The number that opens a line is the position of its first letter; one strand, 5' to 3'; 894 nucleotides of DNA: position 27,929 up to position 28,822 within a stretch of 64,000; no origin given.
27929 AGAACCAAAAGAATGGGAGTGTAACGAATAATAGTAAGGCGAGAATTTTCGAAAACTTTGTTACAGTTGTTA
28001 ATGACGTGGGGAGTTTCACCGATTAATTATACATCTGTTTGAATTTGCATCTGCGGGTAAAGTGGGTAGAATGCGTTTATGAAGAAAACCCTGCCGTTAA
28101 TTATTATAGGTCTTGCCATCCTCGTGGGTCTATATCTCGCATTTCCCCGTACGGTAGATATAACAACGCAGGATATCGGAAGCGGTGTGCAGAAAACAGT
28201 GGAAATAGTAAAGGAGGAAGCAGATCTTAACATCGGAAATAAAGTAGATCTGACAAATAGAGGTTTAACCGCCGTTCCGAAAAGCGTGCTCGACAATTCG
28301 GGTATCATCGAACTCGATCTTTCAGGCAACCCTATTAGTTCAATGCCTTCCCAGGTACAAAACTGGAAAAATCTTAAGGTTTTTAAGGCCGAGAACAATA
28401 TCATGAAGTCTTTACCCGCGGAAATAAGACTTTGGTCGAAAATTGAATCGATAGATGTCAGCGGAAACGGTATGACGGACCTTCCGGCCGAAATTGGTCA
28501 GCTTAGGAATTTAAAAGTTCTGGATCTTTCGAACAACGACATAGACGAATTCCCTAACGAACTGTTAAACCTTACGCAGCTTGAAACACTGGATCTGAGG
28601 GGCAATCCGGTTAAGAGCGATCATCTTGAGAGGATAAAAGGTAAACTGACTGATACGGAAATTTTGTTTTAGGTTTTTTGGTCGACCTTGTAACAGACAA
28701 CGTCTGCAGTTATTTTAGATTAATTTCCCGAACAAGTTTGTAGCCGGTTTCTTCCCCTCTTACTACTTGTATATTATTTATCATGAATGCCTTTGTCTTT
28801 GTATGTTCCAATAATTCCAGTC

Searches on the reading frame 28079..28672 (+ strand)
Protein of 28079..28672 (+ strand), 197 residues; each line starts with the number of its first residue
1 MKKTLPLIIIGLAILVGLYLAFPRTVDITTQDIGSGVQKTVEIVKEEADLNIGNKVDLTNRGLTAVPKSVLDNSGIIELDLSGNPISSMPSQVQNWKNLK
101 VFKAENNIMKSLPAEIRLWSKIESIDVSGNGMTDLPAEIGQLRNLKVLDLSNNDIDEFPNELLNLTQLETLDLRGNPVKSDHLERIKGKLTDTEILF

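Call 54: search_protein_families(library=pfam, proteins=[window:28079-28672:+], max_evalue=0.001)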
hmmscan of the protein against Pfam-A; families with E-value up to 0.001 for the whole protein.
window:28079-28672:+ (197 aa): 6 families
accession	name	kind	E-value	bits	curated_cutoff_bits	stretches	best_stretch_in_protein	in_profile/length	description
PF12799.13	LRR_4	-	8e-16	58.2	27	2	144-179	2-37/44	Leucine Rich repeats (2 copies)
PF13855.12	LRR_8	-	7.6e-15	54.9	27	1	121-177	2-60/61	Leucine rich repeat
PF23598.1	LRR_14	-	3.8e-12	46.1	40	1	128-174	55-101/353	Leucine-rich repeat region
PF00560.39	LRR_1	-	9.6e-12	43.1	20.6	0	144-165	1-23/23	Leucine Rich Repeat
PF13516.12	LRR_6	-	5e-07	29.7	23.4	0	142-156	2-16/24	Leucine Rich repeat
PF23211.1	LRR_LRWD1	-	6.1e-05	23.2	28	0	120-178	42-98/190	Leucine-rich repeat and WD repeat-containing protein 1, LRR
